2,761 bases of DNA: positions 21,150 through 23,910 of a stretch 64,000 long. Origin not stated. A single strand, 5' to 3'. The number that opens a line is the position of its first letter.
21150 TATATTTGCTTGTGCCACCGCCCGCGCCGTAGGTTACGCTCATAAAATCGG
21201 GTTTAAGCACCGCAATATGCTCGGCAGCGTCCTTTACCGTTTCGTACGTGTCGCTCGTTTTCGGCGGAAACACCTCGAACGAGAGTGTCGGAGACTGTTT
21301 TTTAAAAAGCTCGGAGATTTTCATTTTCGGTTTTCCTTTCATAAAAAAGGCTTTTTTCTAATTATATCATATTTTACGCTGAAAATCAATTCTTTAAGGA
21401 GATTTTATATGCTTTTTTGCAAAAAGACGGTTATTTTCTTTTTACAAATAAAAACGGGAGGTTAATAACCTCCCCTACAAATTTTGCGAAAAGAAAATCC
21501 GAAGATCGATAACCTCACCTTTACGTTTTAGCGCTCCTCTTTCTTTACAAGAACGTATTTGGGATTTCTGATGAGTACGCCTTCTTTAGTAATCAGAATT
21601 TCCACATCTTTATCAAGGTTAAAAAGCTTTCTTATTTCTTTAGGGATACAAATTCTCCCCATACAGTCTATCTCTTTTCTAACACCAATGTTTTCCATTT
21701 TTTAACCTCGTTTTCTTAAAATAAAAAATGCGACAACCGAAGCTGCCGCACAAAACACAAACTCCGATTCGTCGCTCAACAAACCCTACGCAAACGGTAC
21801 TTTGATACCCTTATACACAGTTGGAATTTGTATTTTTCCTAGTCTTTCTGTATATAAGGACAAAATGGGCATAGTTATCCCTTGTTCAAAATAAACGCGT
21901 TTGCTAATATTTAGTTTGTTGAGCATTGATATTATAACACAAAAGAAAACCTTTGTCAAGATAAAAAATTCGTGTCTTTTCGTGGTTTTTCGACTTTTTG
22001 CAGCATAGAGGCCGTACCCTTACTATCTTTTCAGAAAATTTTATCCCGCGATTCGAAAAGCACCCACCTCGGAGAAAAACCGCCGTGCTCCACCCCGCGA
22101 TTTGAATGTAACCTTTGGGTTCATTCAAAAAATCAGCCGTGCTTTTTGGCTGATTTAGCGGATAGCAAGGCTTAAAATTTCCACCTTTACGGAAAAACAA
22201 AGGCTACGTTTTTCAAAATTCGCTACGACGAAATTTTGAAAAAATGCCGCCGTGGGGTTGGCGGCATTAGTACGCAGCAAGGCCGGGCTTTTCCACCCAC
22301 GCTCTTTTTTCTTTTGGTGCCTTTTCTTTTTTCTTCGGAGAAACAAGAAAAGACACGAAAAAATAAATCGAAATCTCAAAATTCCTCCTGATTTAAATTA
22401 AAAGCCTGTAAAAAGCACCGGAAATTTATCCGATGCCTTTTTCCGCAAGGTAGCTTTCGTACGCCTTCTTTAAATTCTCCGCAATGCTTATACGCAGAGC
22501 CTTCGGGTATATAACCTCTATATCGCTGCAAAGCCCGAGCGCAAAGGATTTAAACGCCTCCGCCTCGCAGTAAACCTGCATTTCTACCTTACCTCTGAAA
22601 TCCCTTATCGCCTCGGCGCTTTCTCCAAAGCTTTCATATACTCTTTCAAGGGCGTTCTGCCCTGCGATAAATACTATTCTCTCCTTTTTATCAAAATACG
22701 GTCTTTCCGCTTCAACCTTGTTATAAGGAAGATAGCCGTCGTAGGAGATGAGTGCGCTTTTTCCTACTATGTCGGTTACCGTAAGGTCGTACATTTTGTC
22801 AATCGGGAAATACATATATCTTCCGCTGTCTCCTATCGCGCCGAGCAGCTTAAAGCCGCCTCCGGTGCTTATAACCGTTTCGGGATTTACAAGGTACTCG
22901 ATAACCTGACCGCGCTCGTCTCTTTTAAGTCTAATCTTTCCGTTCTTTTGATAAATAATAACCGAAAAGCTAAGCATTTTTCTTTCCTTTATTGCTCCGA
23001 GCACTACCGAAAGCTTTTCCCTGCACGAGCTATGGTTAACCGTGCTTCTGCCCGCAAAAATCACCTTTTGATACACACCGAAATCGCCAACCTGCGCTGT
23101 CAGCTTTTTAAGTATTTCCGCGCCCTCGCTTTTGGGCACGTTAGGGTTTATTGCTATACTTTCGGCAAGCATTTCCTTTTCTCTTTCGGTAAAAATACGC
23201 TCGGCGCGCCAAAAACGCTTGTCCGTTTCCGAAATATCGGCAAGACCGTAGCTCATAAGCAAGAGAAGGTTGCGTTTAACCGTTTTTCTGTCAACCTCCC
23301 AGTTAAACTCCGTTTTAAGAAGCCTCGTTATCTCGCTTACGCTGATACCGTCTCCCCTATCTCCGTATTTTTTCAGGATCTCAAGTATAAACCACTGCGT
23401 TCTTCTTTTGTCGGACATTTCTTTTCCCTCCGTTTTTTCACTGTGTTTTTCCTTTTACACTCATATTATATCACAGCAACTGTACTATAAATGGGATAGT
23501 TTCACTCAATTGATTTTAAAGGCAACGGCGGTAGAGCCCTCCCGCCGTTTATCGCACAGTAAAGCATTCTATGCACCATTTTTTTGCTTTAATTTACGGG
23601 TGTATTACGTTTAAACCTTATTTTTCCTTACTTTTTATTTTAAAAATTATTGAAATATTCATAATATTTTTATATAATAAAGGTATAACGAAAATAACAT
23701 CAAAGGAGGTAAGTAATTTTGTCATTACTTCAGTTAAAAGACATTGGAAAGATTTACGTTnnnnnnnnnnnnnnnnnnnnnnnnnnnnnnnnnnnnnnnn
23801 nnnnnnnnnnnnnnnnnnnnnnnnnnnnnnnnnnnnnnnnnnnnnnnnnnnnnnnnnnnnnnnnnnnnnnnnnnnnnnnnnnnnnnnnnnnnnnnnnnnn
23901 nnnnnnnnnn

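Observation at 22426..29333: WYL-family regulator divergently paired with two translationally coupled MacB-type ATPase-FtsX fusion proteins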

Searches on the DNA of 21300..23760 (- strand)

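Call 66: search_rna_families(source=window, start=21300, end=23760, threshold=evalue, max_evalue=1)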
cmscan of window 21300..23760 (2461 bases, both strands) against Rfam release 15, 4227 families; matches with E-value up to 1: 9.
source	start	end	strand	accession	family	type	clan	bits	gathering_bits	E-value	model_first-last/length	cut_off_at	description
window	22310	22363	-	RF03578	mir-3910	Gene; miRNA;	-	29.9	95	0.0026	1-82/82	no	mir-3910 microRNA precursor family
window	22310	22363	+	RF03578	mir-3910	Gene; miRNA;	-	26.4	95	0.023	1-82/82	no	mir-3910 microRNA precursor family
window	22306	22368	+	RF03566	mir-4875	Gene; miRNA;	-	23.7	90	0.1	1-73/73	no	mir-4875 microRNA precursor family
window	22302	22366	-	RF04239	mir-4679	Gene; miRNA;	-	23.4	88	0.23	1-75/75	no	mir-4679 microRNA precursor family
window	22302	22366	+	RF04239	mir-4679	Gene; miRNA;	-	22.4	88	0.44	1-75/75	no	mir-4679 microRNA precursor family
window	22305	22456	-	RF02842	RefA1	Gene; sRNA;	-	22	94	0.064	1-222/222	no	Enterococcus sRNA A1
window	23524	23577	-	RF01686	Acido-1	Gene; sRNA;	-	22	50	0.26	1-64/64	no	Acido-1 RNA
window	22300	22370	-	RF03719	mir-3914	Gene; miRNA;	-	19.9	97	0.85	1-95/95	no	mir-3914 microRNA precursor family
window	21722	21890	-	RF01673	PhrS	Gene; sRNA;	-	18.9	37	0.07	1-212/212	no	PhrS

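Call 101: build_rna_model(alignment_id=A10)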
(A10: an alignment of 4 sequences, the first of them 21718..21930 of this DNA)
Model R1 built from alignment A10 (4 sequences, 236 columns); structure: RNAalifold consensus.
model positions 222; base pairs 32; branch points 2; effective number of sequences 2.16; information 0.59 bits per position. Calibrated on 0.2 Mb of random sequence (short: E-values are rough).
structure used (alignment columns):
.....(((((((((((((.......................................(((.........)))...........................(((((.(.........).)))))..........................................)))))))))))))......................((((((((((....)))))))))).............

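Call 103: search_with_rna_model(model_id=R1, sources=[window, L001, L002, L004, L006, L007, L008, L009, L010, L011, L012, L013, L014, L015, L016, L017, L018, L019, L020, L021, L022, L023, L024, L025, L026, L027, L028, L029, L030, L031, L032, L033, L034, L035, L036, L037, L038, L039, L040, L041, L042, L043, L044, L045, L046, L047, L048, L049, L050, L051, L052, L053, L054, L055, L056, L057, L058, L059, L060, L061, L062, L063, L064, L065, L066, L067, L068, L069, L070, L071, L072, L073, L074, L075, L076, L077, L078, L079, L080, L081, L082, L083, L084, L086, L088, L091, L092, L094, L095], max_evalue=1)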
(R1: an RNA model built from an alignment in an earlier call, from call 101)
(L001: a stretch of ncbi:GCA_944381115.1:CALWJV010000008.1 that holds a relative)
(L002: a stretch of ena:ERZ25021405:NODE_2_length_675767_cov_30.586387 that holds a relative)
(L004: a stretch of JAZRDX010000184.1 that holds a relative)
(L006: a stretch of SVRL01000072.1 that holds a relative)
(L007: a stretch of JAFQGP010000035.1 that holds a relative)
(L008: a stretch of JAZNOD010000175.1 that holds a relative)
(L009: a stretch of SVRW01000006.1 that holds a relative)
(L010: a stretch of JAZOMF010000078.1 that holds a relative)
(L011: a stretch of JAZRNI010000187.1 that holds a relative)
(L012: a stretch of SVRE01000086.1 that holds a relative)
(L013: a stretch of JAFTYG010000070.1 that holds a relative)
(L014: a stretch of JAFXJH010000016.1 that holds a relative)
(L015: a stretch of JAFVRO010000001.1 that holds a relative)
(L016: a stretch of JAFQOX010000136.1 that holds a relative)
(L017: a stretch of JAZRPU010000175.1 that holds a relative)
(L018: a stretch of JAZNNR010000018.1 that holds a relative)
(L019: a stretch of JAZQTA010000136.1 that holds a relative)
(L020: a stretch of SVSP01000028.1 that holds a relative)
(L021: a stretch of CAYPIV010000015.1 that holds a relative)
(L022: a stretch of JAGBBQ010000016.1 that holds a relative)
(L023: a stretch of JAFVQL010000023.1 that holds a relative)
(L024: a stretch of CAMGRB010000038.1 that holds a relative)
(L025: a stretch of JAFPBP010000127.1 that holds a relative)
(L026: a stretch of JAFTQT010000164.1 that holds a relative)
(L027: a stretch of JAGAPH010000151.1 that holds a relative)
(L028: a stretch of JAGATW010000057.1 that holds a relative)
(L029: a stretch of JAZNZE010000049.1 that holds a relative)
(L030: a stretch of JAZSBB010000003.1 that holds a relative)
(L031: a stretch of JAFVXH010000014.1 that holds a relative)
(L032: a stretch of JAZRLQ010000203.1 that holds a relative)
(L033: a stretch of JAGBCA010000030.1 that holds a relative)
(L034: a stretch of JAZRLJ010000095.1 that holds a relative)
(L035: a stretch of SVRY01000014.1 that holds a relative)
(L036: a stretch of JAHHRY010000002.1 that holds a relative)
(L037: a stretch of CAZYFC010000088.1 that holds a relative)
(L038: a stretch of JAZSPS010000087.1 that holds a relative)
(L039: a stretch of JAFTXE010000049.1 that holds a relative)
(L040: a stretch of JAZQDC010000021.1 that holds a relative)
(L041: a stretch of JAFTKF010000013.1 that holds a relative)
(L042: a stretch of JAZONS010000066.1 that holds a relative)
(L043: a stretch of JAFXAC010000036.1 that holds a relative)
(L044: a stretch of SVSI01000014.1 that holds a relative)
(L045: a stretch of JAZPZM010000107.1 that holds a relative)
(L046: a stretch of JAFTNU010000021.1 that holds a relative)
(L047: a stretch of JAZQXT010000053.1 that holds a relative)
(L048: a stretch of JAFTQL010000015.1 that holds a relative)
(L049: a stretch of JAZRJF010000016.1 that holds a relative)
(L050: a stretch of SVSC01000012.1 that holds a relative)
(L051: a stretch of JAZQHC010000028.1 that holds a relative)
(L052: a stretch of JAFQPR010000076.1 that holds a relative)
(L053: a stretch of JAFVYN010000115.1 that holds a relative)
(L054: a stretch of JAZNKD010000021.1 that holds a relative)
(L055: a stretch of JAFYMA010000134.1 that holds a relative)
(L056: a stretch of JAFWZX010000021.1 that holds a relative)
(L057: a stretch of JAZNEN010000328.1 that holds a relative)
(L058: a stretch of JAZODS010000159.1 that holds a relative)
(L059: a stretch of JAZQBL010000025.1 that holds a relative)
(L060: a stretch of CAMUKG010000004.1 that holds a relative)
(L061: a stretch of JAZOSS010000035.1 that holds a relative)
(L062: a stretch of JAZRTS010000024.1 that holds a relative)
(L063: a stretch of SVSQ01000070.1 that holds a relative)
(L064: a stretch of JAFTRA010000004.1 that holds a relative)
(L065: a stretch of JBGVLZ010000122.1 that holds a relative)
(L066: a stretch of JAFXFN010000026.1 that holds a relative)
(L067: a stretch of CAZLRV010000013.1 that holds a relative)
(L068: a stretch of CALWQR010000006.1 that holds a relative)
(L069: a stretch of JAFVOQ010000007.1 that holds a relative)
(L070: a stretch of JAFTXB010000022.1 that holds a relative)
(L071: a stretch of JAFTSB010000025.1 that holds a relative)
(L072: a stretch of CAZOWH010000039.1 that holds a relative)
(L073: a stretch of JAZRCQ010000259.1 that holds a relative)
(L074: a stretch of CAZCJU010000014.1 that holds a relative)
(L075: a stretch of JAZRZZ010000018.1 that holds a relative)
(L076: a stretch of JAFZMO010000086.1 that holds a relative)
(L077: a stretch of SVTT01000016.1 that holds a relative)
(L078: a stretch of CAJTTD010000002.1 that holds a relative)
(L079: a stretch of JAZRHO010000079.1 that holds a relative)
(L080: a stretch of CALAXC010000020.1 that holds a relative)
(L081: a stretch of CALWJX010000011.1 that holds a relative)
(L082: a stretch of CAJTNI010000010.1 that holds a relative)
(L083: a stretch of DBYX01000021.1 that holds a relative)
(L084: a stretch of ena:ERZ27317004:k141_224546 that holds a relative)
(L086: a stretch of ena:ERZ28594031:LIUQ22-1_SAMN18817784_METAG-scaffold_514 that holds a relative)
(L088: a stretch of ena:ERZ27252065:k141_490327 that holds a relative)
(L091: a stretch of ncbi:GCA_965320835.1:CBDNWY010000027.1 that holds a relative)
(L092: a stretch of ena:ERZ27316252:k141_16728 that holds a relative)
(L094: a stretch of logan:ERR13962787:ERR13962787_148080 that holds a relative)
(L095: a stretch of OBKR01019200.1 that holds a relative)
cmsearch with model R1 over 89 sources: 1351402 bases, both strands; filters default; matches with E-value up to 1: 9.
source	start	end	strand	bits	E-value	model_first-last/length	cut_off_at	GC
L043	15528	15756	+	215.2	2.3e-43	1-222/222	no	0.35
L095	1296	1513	-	199.3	6.3e-40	1-222/222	no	0.33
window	21718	21930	-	197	1.9e-39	1-222/222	no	0.37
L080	6186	6389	+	183.2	1.9e-36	1-222/222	no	0.35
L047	6349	6495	-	42.4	4e-06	1-222/222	no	0.39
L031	9045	9177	+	41.9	5.2e-06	1-222/222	no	0.39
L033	3225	3417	+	30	0.0019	1-222/222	no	0.41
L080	6192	6336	-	27.5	0.0065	7-167/222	no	0.32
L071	4728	4923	-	20.6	0.21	1-222/222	no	0.33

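Call 104: search_with_rna_model(model_id=R1, sources=[L047, L031, L033], max_evalue=0.01, show_alignments=3)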
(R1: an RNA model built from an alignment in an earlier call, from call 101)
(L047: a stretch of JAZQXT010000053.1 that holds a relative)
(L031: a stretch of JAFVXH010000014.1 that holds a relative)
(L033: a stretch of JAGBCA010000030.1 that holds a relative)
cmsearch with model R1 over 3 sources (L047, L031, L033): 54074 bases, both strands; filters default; matches with E-value up to 0.01: 3.
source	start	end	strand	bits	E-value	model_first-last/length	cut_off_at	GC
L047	6349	6495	-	42.4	1.6e-07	1-222/222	no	0.39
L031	9045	9177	+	41.9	2.1e-07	1-222/222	no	0.39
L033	3225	3417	+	30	7.8e-05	1-222/222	no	0.41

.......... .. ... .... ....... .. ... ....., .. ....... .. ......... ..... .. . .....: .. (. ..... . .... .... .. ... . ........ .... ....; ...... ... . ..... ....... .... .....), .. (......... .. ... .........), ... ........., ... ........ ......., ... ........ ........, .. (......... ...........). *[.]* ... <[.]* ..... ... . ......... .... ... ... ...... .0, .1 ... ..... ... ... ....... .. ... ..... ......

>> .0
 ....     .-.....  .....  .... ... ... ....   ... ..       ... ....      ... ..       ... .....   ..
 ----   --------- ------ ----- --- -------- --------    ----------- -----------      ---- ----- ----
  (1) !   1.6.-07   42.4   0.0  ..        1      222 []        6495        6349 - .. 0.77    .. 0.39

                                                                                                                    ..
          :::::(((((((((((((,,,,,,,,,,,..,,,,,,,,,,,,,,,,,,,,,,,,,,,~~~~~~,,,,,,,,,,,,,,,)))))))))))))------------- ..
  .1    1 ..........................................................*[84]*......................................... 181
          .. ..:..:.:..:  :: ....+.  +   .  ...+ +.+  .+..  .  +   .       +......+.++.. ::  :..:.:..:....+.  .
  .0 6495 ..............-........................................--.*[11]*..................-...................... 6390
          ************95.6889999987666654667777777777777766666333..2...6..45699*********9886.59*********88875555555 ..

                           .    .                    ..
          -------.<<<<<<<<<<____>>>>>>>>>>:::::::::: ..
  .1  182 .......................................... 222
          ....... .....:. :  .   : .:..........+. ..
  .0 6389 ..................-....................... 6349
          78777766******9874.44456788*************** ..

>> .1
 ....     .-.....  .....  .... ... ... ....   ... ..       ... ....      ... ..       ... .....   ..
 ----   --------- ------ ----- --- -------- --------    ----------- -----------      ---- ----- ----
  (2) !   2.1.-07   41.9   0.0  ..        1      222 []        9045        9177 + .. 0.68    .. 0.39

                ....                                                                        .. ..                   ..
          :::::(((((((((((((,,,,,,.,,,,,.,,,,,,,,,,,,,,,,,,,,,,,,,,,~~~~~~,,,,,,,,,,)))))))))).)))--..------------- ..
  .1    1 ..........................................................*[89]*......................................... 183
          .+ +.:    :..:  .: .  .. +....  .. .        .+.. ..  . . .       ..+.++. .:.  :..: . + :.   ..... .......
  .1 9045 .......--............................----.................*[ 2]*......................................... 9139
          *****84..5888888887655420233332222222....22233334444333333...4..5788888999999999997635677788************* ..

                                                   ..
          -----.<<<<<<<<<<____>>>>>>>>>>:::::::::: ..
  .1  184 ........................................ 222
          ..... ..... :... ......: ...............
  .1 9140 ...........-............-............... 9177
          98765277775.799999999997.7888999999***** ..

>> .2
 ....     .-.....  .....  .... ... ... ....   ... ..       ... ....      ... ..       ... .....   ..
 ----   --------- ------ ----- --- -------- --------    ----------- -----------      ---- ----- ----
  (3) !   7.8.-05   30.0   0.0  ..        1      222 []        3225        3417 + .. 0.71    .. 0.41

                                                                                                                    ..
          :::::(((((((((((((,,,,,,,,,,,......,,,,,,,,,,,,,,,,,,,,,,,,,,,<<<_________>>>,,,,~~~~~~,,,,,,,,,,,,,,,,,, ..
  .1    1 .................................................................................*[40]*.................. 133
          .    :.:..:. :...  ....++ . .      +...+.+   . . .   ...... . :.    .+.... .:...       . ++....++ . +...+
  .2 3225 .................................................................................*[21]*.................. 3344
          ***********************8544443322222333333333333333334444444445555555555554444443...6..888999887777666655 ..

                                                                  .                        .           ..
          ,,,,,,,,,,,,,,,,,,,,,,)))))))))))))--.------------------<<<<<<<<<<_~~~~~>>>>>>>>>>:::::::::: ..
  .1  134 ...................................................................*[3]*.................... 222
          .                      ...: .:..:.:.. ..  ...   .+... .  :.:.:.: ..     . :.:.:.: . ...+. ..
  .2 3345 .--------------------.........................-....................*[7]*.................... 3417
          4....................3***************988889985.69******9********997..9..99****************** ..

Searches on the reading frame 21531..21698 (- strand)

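Call 84: search_protein_families(library=pfam, proteins=[window:21531-21698:-], max_evalue=0.1)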
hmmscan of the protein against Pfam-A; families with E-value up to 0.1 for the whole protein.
seq(56 aa): 2 families
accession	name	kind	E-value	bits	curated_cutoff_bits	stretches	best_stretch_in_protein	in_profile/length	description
PF04014.23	MazE_antitoxin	-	0.00032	21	24.7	1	14-45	8-42/48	Antidote-toxin recognition MazE, bacterial antitoxin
PF02381.23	MraZ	-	0.0069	16.8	23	1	9-43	9-43/72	MraZ protein, putative antitoxin-like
